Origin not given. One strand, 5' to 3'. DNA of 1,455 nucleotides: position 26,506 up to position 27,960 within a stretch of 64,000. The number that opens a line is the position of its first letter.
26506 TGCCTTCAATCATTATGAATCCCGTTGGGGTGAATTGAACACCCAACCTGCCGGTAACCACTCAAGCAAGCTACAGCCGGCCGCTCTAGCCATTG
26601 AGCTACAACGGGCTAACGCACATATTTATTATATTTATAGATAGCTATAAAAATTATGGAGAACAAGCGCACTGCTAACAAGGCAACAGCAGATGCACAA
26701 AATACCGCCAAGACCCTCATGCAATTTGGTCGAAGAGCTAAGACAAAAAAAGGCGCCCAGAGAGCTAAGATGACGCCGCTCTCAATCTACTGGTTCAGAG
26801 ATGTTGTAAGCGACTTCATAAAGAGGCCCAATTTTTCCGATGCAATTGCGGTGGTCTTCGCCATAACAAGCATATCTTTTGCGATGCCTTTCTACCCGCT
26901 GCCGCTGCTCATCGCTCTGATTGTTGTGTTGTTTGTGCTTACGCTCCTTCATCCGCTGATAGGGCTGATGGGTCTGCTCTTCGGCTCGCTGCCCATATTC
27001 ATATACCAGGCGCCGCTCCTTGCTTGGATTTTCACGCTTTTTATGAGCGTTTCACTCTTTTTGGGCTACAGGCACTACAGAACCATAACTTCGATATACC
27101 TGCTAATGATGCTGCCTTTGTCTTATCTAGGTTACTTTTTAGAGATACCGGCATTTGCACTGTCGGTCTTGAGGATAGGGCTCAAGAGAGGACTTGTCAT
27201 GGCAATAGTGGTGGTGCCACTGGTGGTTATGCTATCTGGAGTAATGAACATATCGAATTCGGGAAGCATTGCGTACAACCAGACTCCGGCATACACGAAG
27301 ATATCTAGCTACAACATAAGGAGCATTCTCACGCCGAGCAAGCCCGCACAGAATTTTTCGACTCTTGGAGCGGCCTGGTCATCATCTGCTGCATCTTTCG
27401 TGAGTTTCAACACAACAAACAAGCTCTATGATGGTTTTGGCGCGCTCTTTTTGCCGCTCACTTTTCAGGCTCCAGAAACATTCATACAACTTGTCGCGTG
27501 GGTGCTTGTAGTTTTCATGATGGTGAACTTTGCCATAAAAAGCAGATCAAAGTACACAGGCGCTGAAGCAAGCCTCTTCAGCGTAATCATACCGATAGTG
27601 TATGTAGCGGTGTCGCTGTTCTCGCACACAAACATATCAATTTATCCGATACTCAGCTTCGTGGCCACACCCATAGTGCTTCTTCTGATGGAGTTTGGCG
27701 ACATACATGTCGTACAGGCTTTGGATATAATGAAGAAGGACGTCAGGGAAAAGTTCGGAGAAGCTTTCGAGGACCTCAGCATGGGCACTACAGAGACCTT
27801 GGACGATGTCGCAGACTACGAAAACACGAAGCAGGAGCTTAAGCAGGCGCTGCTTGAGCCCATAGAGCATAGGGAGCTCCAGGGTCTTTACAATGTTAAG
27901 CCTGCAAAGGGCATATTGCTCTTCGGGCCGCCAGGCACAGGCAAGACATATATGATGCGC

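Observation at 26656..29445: Cdc48/VAT-like double AAA+ ATPase whose N domain is replaced by a ~350-aa polytopic membrane domain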

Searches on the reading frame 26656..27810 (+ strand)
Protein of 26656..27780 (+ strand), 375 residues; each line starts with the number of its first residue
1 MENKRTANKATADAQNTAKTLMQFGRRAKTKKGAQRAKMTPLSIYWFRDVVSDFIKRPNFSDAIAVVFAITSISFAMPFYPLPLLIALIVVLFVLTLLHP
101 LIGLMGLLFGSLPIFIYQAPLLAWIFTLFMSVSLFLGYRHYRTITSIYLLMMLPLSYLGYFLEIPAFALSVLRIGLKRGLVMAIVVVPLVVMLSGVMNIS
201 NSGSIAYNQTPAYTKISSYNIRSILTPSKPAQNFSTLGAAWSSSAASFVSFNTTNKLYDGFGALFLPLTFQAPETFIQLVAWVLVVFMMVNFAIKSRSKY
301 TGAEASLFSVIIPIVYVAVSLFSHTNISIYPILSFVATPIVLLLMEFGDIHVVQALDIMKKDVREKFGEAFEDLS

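Call 6: find_homologous_proteins(query=window:26656-27780:+, max_evalue=0.001)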
Query window:26656-27780:+ (375 aa): 5 proteins with E <= 0.001 among 8000 candidates.
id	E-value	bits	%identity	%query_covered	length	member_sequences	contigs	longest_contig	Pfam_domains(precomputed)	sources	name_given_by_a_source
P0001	1.5e-101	358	47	99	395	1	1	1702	-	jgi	-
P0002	1.4e-80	289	47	86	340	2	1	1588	-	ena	-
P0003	3.0e-61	226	38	98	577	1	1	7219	PF00004.36,PF05496.19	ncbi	ncbi:MAG: AAA family ATPase, partial [Candidatus Micrarchaeaceae archaeon]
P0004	1.7e-15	75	35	39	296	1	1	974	-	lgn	-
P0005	1.1e-5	43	100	8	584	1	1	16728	PF13173.13,PF20030.6,PF13604.13,PF13671.13,PF00004.36,PF13401.13,PF13238.13,PF05673.20,PF07728.21,PF13191.13,PF07724.21,PF24883.3,PF13521.13,PF25199.2,PF09336.17,PF01057.24,PF06068.20,PF13245.13,PF05496.19,PF17862.8,PF01637.25,PF01695.24,PF00005.34,PF12775.14,PF02367.24,PF13207.13,PF00910.29,PF01078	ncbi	ncbi:MAG: AAA family ATPase, partial [Candidatus Micrarchaeaceae archaeon]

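Call 11: search_protein_families(library=pfam, proteins=[window:26656-27720:+, P0003], max_evalue=10)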
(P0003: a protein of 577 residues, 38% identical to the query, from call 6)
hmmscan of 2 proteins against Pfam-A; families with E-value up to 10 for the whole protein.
window:26656-27720:+ (355 aa): 0 families

P0003 (577 aa): 28 families (the best 25 are shown)
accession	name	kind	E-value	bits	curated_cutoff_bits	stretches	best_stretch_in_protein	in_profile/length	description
PF00004.35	AAA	-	1.5e-38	132.7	21.2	1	409-540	1-131/131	ATPase family associated with various cellular activities (AAA)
PF05496.18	RuvB_N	-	2.2e-05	24.7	27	1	405-479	32-98/159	Holliday junction DNA helicase RuvB P-loop domain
PF13401.12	AAA_22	-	2.7e-05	24.9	27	1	409-442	8-44/130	AAA domain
PF07728.20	AAA_5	-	4.7e-05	23.9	22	1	409-477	2-78/139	AAA domain (dynein-related subfamily)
PF13173.12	AAA_14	-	0.00018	22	27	1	409-476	5-73/129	AAA domain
PF12775.13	AAA_7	-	0.00066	19.7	25.8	1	406-475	33-110/181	P-loop containing dynein motor region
PF13191.12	AAA_16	-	0.00084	20.3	32.6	1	409-434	27-53/167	AAA ATPase domain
PF00910.28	RNA_helicase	-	0.00093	20.1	21.5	1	409-472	1-57/105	RNA helicase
PF07724.20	AAA_2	-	0.0013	19.2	27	1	405-478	2-88/166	AAA domain (Cdc48 subfamily)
PF01695.23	IstB_IS21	-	0.017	15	24.1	1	406-482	92-170/238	IstB-like ATP binding protein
PF20030.5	bpMoxR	-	0.02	14.4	27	1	409-436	34-62/205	MoxR domain in the MoxR-vWA-beta-propeller ternary systems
PF13521.12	AAA_28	-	0.022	15.4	27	1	409-429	2-22/164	AAA domain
PF01078.27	Mg_chelatase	-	0.026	14.3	20.3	1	409-427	25-43/207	Magnesium chelatase, subunit ChlI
PF07726.17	AAA_3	-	0.028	14.7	27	1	409-500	2-92/131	ATPase family associated with various cellular activities (AAA)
PF13604.12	AAA_30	-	0.028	14.6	27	1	410-433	22-45/191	AAA domain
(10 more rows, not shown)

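Call 20: find_related_loci(query=A3, collection=genome_contigs, flank=8000)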
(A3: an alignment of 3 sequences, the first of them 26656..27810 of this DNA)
Query A3 (385 aa) in genome_contigs; peptide patterns used: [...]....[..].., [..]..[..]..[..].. (x = any residue, [..] = any of these).
270 stretches matched a pattern; 116 encode a relative of the query (tblastn E <= 1e-3); the best 80 are kept; 80 distinct loci.
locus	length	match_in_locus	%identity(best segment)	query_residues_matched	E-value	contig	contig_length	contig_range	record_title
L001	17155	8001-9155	81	1-385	0e+0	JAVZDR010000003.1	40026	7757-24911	MAG: Candidatus Micrarchaeaceae archaeon isolate DRTY-6_201709_bins_19 DRTY-6_201709_bins_19_scaffold_3, whole genome sh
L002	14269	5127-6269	53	3-385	3e-130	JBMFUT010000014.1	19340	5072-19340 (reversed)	MAG: Candidatus Micrarchaeia archaeon isolate KM4348-10 NODE_762_length_19340_cov_57.253098, whole genome shotgun sequen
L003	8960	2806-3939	48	2-385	9e-118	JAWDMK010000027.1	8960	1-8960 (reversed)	MAG: Candidatus Micrarchaeota archaeon isolate F8S.bin.15 NODE_708_length_8960_cov_3.54463, whole genome shotgun sequenc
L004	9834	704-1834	48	2-385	2e-114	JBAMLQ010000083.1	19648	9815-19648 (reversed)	MAG: Candidatus Micrarchaeia archaeon isolate MAG9 ExploCarb_3808S_S2_700_length_19648_cov_4, whole genome shotgun seque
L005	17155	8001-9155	49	2-385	8e-113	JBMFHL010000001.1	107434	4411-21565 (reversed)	MAG: Candidatus Micrarchaeia archaeon isolate KM4311-23 NODE_1_length_107434_cov_4.089701, whole genome shotgun sequence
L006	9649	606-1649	49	38-385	8e-107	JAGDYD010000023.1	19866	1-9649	MAG: Candidatus Micrarchaeota archaeon isolate KMA_Bin02 NODE_818_length_19866_cov_3.998435, whole genome shotgun sequen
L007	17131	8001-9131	47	2-385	6e-106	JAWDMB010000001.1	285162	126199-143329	MAG: Candidatus Micrarchaeota archaeon isolate DS.bin.6 NODE_1_length_285162_cov_6.39652, whole genome shotgun sequence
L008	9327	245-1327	48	27-385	5e-105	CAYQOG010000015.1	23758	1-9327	MAG TPA_asm: Candidatus Micrarchaeota archaeon isolate SRP226684_co1_186 genome assembly, contig: NODE_1470_length_23758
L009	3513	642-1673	50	41-385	4e-105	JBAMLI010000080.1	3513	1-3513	MAG: archaeon isolate MAG1 ExploCarb_3808S_S2_5054_length_3513_cov_52, whole genome shotgun sequence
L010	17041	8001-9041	49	36-385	1e-102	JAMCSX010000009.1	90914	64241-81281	MAG: Candidatus Marsarchaeota archaeon isolate FK_Sedi_A_Bin.195 NODE_352_length_90914_cov_4.72463, whole genome shotgun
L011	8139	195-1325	46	6-385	6e-102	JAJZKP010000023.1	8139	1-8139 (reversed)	MAG: Candidatus Micrarchaeota archaeon isolate MAS1.bin34 NODE_10596_length_8139_cov_4.928732, whole genome shotgun sequ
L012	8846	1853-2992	44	6-385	3e-102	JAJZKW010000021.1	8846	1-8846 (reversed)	MAG: Candidatus Micrarchaeota archaeon isolate MAS1.bin63 NODE_9320_length_8846_cov_15.730703, whole genome shotgun sequ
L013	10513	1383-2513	46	6-385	8e-102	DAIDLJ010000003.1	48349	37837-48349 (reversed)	MAG TPA_asm: Candidatus Micrarchaeota archaeon isolate clean425 NODE_3_length_48349_cov_3.006919, whole genome shotgun s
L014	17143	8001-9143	45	7-385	2e-101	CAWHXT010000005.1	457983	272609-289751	MAG: uncultured Candidatus Micrarchaeota archaeon isolate MFD01476.bin.2.11 genome assembly, contig: contig_46649, whole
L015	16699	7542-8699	44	2-385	8e-100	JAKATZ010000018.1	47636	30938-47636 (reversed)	MAG: Candidatus Micrarchaeota archaeon isolate YP3.bin123 NODE_942_length_47636_cov_2.35158, whole genome shotgun sequen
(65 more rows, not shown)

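Call 24: predict_structure(alignment_id=A2)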
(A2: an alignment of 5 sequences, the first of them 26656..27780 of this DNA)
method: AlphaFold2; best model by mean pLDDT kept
length: 375 residues; sequences in the alignment: 5
mean_pLDDT: 41.5   pTM: 0.20
mean pLDDT of the five models: 41.5, 37.4, 36.5, 36.0, 33.6
residues with pLDDT >= 90: 0; 70-90: 0; 50-70: 43; < 50: 332
segments of 3 or more residues with pLDDT < 50: 1-76, 99-101, 112-135, 137-217, 219-313, 324-326, 328-375
pLDDT, mean of each block of 10 residues (from residue 1): 37 38 32 34 37 44 47 50 57 55 51 46 45 44 40 37 35 37 42 36 35 42 38 37 37 36 36 44 45 38 40 52 49 44 38 40 44 38
secondary structure, 60 per line:
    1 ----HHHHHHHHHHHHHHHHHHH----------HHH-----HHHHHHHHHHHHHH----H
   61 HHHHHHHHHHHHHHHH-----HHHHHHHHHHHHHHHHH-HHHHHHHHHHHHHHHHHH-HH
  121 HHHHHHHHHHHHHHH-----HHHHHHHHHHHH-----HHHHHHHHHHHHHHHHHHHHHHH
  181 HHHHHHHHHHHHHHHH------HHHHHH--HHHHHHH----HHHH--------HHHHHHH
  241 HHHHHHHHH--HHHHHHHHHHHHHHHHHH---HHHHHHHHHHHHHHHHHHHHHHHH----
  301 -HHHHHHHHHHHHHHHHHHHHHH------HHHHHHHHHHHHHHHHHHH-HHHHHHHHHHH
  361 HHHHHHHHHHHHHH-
elements in order: H5-23 H42-55 H60-76 H82-98 H100-117 H119-135 H141-152 H158-196 H203-208 H211-217 H222-225 H234-249 H252-269 H273-296 H302-323 H330-348 H350-374

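Call 25: search_protein_representatives(alignment_id=A2)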
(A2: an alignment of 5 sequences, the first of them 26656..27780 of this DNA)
Query: 5 sequences, 391 profile positions. Proteins with E-value up to 0.001 (for the whole library): 68; up to 1e-10: 50; up to 1e-30: 20. The best 68 are listed.
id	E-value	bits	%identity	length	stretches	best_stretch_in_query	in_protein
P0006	8.5e-140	482.7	-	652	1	7-391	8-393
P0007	4.6e-128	444.0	-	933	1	7-391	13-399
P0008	2.5e-107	375.8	-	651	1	30-391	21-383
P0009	4.4e-107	375.0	-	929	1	34-391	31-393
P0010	8.1e-105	367.5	-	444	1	22-391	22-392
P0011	1.9e-102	359.7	-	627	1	4-391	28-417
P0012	3.9e-92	325.7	-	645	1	6-391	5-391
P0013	1.8e-90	320.3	-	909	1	33-391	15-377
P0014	7.2e-86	305.1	-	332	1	18-319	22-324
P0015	2.4e-82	293.5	-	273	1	10-267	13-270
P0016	6.4e-73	262.5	-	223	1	25-242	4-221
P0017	4.0e-71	256.6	-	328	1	28-320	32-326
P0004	4.7e-65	236.6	-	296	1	226-391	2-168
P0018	2.0e-63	231.2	-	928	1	10-391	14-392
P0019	1.8e-49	185.3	-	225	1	26-235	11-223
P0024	4.4e-31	124.8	-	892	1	25-391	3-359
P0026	6.6e-25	104.4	-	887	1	42-391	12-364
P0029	2.5e-24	102.5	-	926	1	12-390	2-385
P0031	5.7e-22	94.7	-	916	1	49-391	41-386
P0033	2.4e-20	89.4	-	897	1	42-391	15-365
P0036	1.9e-18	83.1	-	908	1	51-391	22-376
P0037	4.1e-18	82.0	-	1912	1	44-391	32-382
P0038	1.0e-17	80.7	-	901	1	44-391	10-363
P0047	2.9e-15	72.6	-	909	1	38-391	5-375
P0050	1.8e-14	70.1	-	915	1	25-391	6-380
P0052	1.4e-11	60.5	-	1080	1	52-391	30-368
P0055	1.1e-09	54.3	-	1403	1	71-391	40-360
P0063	1.0e-06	44.5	-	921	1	31-391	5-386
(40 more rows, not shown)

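Call 35: predict_structure(alignment_id=A4)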
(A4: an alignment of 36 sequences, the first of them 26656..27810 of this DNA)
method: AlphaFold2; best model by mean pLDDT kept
length: 385 residues; sequences in the alignment: 36
mean_pLDDT: 89.1   pTM: 0.83
mean pLDDT of the five models: 89.1, 88.3, 88.2, 87.7, 87.3
residues with pLDDT >= 90: 302; 70-90: 29; 50-70: 38; < 50: 16
segments of 3 or more residues with pLDDT < 50: 11-13, 19-21
pLDDT, mean of each block of 10 residues (from residue 1): 50 49 54 64 93 94 97 97 98 98 96 96 92 86 96 96 98 97 97 95 94 88 93 97 96 95 94 96 98 96 98 98 95 98 95 92 83 59 54
secondary structure, 60 per line:
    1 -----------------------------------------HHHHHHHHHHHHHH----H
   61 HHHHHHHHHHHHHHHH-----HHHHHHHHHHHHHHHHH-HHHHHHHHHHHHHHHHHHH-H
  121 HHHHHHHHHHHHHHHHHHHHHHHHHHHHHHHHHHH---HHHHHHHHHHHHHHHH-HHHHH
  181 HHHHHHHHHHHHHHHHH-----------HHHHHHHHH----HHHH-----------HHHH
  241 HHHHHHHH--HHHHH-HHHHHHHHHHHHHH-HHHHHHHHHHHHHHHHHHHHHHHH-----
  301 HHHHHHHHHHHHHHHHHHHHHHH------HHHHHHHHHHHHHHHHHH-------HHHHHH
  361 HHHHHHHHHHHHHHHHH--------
elements in order: H42-55 H60-76 H82-98 H100-118 H120-155 H159-174 H176-197 H209-217 H222-225 H237-248 H251-255 H257-270 H272-295 H301-323 H330-347 H355-377

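Call 38: fold_search(model_id=the predicted structure, library=pdb)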
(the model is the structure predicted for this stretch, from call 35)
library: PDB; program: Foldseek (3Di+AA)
matches with E <= 10: 94; with E <= 0.001: 0
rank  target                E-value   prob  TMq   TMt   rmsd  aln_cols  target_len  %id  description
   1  9vsp_A                8.8e-01  0.08  0.13  0.12  25.4       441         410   14  The DCY1020-bound structure of TMEM175 (released 2025-09-17)
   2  8vsi_B                9.5e-01  0.08  0.13  0.10  23.1       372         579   13  Mechanistic Insights Revealed by YbtPQ in the Occluded State (released 2024-04-10)
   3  8fy5_A                1.1e+00  0.08  0.13  0.13  25.8       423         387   16  Human TMEM175-LAMP1 full-length complex (released 2023-06-28)
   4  1w07_B                1.2e+00  0.08  0.14  0.10  22.6       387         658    9  Arabidopsis thaliana acyl-CoA oxidase 1 (released 2004-12-15)
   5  9vsq_A                1.7e+00  0.08  0.15  0.14  25.7       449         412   13  The TUG-891-bound structure of TMEM175 (released 2025-09-17)
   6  8xxu_A                1.8e+00  0.03  0.10  0.11  22.8       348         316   14  Cryo-EM Structure of the Prostaglandin D2 Receptor 2 Coupled to G Protein (released 2024-12-04)
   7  1w07_A                2.1e+00  0.07  0.15  0.11  22.2       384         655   10  Arabidopsis thaliana acyl-CoA oxidase 1 (released 2004-12-15)
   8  8vy7_R                2.3e+00  0.06  0.12  0.15  20.6       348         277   12  CryoEM structure of Gi-coupled TAS2R14 with cholesterol and an intracellular tastant (released 2024-04-03)
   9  8qoe_A                2.4e+00  0.03  0.11  0.08  23.7       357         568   11  Inward-facing conformation of the ABC transporter BmrA (released 2023-12-20)
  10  4z35                  2.6e+00  0.08  0.16  0.16  25.6       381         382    8  Crystal Structure of Human Lysophosphatidic Acid Receptor 1 in complex with ONO-9910539 (released 2015-06-03)
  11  6sgz_E                2.6e+00  0.08  0.15  0.14  23.8       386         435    9  Structure of protomer 2 of the ESX-3 core complex (released 2019-10-09)
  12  4r0g_C                2.7e+00  0.11  0.19  0.25  15.8       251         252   11  Crystal structure of Lpg0393 from Legionella pneumophila (released 2015-04-15)
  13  9vdk                  2.7e+00  0.06  0.13  0.07  21.0       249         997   14  Cryo-EM structure of human ATP9A in BeF-bound E2P state open form (released 2025-09-03)
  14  6pb1_P                3.0e+00  0.04  0.12  0.15  21.6       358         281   10  Cryo-EM structure of Urocortin 1-bound Corticotropin-releasing factor 2 receptor in complex with Gs protein and Nb35 (released 2020-02-12)
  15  9j9f                  3.0e+00  0.04  0.12  0.05  24.5       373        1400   10  Bovine ABCC1 conformation 1 (released 2025-09-03)
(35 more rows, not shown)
